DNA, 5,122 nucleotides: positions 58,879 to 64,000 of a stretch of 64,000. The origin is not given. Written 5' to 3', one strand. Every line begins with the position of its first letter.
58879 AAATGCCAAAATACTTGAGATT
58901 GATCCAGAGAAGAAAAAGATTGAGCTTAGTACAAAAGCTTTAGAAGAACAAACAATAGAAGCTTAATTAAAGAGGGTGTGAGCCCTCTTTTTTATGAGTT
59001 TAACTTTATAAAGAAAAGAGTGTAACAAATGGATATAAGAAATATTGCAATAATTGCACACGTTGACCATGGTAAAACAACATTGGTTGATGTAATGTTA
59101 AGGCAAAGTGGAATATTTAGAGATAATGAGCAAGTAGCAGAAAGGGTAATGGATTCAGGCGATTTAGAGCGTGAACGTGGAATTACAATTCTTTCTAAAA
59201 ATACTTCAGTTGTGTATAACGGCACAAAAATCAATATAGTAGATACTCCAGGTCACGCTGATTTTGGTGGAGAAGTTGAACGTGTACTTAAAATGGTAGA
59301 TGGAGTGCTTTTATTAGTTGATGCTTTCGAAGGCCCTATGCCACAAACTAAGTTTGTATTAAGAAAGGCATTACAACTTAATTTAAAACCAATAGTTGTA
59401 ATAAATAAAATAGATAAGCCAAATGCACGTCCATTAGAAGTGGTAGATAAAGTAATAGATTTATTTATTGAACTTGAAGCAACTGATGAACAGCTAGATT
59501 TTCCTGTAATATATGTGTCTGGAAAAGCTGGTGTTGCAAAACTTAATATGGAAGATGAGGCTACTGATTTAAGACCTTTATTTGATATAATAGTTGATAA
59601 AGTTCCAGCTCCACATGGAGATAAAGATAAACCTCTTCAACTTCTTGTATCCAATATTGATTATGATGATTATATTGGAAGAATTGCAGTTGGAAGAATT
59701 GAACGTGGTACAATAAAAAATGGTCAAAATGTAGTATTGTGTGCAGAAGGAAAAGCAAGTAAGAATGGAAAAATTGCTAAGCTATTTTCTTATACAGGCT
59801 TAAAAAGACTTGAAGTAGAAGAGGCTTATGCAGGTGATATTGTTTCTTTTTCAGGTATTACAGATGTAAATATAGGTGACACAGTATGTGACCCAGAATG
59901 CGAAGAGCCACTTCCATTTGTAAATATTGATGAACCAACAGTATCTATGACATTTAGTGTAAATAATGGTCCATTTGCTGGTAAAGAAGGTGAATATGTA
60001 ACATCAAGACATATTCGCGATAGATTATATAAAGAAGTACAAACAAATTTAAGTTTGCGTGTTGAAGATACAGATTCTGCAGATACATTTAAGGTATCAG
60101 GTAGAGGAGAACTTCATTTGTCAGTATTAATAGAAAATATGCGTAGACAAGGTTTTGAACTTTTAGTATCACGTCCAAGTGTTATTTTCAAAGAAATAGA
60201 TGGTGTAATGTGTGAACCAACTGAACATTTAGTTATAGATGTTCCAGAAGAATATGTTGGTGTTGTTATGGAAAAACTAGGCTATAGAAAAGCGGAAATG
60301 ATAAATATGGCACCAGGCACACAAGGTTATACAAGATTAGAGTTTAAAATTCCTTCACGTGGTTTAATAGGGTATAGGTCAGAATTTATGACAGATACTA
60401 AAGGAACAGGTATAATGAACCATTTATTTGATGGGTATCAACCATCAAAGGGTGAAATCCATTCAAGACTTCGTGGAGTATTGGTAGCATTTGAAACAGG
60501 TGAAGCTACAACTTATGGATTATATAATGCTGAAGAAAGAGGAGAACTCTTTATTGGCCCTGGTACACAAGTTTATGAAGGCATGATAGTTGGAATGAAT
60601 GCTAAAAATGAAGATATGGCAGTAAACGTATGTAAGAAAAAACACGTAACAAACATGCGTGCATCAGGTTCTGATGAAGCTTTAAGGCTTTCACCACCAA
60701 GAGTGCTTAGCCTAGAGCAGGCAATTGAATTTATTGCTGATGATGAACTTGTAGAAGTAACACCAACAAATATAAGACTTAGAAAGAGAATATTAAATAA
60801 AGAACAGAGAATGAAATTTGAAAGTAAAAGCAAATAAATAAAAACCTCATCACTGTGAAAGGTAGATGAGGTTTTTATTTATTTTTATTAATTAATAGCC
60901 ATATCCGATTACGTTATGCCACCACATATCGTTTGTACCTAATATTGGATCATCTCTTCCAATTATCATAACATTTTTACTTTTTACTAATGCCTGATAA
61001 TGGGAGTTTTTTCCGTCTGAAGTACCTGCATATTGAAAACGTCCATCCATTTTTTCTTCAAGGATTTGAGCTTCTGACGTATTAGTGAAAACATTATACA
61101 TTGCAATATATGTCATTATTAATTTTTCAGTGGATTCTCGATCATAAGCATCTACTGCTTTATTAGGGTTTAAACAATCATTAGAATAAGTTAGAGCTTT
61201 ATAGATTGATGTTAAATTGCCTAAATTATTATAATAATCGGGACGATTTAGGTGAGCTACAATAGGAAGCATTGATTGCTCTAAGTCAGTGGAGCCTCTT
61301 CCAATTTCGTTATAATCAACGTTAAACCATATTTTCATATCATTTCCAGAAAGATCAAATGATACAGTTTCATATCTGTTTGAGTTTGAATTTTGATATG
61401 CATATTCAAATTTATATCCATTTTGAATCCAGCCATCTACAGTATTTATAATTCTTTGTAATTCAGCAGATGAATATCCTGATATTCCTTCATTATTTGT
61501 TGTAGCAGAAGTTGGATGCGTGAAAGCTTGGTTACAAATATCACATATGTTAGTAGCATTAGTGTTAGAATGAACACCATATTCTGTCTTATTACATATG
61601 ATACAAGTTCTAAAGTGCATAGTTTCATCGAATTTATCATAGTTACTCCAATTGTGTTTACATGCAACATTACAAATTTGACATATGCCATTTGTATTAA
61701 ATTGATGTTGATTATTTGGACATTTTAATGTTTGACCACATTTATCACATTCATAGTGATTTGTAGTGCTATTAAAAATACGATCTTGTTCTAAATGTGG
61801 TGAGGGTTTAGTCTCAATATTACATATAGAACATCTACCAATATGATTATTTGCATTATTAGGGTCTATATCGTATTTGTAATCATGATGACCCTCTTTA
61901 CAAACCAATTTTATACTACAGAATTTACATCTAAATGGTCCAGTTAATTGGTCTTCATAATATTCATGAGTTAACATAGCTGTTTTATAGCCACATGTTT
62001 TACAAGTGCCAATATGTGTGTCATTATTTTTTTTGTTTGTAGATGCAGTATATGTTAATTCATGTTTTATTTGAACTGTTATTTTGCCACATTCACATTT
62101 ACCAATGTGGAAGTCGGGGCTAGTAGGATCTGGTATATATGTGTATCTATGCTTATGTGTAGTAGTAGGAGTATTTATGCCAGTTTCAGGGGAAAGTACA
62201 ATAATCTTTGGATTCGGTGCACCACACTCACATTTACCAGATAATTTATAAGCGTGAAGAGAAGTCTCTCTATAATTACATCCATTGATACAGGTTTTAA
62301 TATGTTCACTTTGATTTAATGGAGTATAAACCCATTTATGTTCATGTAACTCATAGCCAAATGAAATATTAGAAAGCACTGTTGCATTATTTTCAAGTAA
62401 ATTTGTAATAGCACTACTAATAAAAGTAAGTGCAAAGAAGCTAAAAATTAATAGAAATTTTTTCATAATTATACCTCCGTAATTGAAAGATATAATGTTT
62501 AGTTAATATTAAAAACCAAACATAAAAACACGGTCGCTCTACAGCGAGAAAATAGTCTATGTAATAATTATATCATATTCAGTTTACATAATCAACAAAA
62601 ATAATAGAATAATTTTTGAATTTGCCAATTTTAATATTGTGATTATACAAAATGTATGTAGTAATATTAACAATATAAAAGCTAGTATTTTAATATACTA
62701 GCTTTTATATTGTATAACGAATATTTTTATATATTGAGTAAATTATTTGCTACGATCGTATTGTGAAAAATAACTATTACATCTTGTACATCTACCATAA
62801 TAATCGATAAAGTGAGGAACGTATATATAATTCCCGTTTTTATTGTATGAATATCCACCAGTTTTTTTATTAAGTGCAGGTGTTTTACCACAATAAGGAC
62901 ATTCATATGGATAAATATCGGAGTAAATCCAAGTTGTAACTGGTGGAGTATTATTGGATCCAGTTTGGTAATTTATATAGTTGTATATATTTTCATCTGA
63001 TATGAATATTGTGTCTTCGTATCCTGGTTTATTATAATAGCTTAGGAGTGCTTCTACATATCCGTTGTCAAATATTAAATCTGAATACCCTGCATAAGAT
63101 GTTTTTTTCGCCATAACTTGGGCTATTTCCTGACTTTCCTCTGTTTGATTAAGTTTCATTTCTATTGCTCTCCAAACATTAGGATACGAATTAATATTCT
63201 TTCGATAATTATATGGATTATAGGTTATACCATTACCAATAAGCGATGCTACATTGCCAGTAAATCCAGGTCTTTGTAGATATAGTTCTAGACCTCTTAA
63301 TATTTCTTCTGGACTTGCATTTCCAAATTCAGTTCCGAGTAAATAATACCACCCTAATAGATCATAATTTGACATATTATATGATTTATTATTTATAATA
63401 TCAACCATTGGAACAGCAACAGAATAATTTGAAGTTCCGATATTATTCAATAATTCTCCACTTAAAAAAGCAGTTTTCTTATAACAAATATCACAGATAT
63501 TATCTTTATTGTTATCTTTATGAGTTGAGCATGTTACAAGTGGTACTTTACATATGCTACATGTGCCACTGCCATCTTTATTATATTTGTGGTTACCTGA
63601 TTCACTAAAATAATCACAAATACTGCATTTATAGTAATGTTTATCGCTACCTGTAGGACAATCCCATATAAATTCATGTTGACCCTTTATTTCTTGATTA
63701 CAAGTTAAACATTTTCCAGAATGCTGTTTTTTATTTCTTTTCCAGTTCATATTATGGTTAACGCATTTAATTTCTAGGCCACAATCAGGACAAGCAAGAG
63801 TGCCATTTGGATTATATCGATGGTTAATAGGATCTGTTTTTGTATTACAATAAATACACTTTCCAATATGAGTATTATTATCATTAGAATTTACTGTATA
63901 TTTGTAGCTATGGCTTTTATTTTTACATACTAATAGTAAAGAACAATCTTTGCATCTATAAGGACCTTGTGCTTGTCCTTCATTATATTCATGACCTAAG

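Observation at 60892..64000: Two tandem paralogous secreted proteins built from arrays of H-x3-C-x2-C...H modules plus a shared unknown C-terminal domain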

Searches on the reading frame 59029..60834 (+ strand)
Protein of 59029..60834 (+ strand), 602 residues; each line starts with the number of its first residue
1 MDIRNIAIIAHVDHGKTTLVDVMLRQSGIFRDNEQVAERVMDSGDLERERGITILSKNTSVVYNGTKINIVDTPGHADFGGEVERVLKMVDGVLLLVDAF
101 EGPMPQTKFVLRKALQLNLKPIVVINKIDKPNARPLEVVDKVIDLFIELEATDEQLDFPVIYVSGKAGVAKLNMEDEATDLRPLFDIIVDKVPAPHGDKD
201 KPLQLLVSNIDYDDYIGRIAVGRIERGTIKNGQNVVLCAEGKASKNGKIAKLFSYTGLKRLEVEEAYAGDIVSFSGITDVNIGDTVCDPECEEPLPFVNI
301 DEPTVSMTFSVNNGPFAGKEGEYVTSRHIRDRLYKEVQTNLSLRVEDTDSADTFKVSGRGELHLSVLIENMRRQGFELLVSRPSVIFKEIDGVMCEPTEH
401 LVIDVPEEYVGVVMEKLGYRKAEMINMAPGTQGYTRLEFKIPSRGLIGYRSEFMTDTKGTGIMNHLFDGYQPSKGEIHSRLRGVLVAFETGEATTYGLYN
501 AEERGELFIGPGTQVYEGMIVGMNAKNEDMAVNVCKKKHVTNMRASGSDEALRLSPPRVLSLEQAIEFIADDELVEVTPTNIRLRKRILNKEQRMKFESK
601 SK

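Call 25: find_related_loci(query=window:59029-60834:+, collection=genome_contigs, flank=8000)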
Query window:59029-60834:+ (602 aa) in genome_contigs; peptide patterns used: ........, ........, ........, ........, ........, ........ (x = any residue, [..] = any of these).
372 stretches matched a pattern; 320 encode a relative of the query (tblastn E <= 1e-3); the best 80 are kept; 80 distinct loci.
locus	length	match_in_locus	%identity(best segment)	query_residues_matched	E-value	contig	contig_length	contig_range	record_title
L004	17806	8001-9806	87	2-602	0e+0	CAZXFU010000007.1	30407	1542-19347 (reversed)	MAG TPA_asm: uncultured Eubacteriales bacterium isolate binchicken_co323_74 genome assembly, contig: NODE_1231_length_30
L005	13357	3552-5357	87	2-602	0e+0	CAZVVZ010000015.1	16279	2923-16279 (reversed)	MAG TPA_asm: uncultured Eubacteriales bacterium isolate binchicken_co323_231 genome assembly, contig: NODE_3645_length_1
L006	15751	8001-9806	85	2-602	0e+0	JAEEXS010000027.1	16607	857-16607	MAG: Clostridia bacterium isolate Tb.RUG.527 NODE_15901_length_16607_cov_1.032221, whole genome shotgun sequence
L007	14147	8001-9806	84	2-602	0e+0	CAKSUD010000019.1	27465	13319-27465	MAG: uncultured Clostridia bacterium isolate REFINED_METABAT215_TOP10_CONTIGS_1500_ASSEMBLY_K77_MERGED__Hadza_MoBio_hadz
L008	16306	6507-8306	83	2-600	0e+0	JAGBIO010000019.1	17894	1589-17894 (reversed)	MAG: Clostridia bacterium isolate RGIG9151 Water_deer_Rectum.Co__c1205557, whole genome shotgun sequence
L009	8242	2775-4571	75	2-600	0e+0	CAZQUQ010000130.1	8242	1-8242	MAG TPA_asm: uncultured Oscillospiraceae bacterium isolate SRP167436_co1_27 genome assembly, contig: NODE_14635_length_8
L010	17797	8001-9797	73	2-600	0e+0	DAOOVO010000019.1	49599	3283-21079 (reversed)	MAG TPA_asm: Pseudobacteroides sp. isolate AMR_MDS_2439 NODE_441_length_49599_cov_28.182444, whole genome shotgun sequen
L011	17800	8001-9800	71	2-601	0e+0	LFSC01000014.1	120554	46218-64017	MAG: Clostridiaceae bacterium DTU079 scaffold1794, whole genome shotgun sequence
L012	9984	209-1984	71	3-594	0e+0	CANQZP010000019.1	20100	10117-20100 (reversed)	MAG: uncultured Clostridia bacterium isolate Lapin-017__bin50 genome assembly, contig: Lapin-017__NODE_1453_length_20100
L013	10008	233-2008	71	3-594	0e+0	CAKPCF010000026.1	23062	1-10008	MAG: uncultured Clostridia bacterium isolate REFINED_METABAT215_TOP10_CONTIGS_1500_ASSEMBLY_K77_MERGED__Hadza_PheChl_Fib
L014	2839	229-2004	70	3-594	0e+0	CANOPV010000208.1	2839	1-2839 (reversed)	MAG TPA_asm: uncultured Clostridium sp. isolate SRR19759483_bin.72_metawrap_v1.3_MAG genome assembly, contig: NODE.30122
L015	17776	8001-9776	71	3-594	0e+0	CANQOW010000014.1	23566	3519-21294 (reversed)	MAG: uncultured Clostridia bacterium isolate Lapin-016__bin31 genome assembly, contig: Lapin-016__NODE_1836_length_23566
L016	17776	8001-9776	71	3-594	0e+0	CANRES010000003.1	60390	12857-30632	MAG: uncultured Clostridia bacterium isolate Lapin-024__bin13 genome assembly, contig: Lapin-024__NODE_602_length_60390_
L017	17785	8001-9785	71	2-596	0e+0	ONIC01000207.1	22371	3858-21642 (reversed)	uncultured Clostridiales bacterium isolate RUG322 genome assembly, contig: k87_65117173, whole genome shotgun sequence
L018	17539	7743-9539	70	3-601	0e+0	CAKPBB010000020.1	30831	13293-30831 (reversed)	MAG: uncultured Clostridia bacterium isolate REFINED_METABAT215_TOP10_CONTIGS_1500_ASSEMBLY_K77_MERGED__Hadza_MoBio_hadz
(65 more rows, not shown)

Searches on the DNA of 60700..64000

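Call 48: search_rna_families(source=window, start=60700, end=64000, threshold=evalue, max_evalue=1)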
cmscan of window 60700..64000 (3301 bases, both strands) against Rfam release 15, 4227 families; matches with E-value up to 1: 1.
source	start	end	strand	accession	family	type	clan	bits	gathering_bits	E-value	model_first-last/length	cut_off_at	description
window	60816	60881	+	RF02495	ohsC_RNA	Gene; antitoxin;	-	26.9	50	0.38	1-77/77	no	Oppression of Hydrophobic ORF by sRNA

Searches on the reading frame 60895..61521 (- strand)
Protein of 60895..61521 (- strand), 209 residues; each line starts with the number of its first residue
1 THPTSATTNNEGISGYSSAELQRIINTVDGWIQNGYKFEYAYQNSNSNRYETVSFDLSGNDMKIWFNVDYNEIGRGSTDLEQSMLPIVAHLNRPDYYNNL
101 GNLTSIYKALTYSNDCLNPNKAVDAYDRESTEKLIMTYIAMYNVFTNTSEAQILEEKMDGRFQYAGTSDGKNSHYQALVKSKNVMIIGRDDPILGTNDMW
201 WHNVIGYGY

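Call 23: find_homologous_proteins(query=A2, max_evalue=0.1)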
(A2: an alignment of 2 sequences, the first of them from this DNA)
Query A2 (2 sequences): 1300 candidates shared short words with the query, none scored E <= 0.1.

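Call 60: search_solved_structures(query=A2, max_evalue=10, show_alignments=2)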
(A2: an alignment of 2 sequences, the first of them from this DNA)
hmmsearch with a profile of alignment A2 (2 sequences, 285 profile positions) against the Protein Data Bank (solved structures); distinct sequences matched with E-value up to 10: 3.
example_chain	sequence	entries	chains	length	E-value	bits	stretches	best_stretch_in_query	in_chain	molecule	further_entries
2kmk_A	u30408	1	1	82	0.28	13.7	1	221-245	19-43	Zinc finger protein Gfi-1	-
4g37_A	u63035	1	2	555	0.76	12.2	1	99-171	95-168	Luciferin 4-monooxygenase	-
8ouw_K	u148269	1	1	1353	1.9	11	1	56-89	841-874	Protein timeless homolog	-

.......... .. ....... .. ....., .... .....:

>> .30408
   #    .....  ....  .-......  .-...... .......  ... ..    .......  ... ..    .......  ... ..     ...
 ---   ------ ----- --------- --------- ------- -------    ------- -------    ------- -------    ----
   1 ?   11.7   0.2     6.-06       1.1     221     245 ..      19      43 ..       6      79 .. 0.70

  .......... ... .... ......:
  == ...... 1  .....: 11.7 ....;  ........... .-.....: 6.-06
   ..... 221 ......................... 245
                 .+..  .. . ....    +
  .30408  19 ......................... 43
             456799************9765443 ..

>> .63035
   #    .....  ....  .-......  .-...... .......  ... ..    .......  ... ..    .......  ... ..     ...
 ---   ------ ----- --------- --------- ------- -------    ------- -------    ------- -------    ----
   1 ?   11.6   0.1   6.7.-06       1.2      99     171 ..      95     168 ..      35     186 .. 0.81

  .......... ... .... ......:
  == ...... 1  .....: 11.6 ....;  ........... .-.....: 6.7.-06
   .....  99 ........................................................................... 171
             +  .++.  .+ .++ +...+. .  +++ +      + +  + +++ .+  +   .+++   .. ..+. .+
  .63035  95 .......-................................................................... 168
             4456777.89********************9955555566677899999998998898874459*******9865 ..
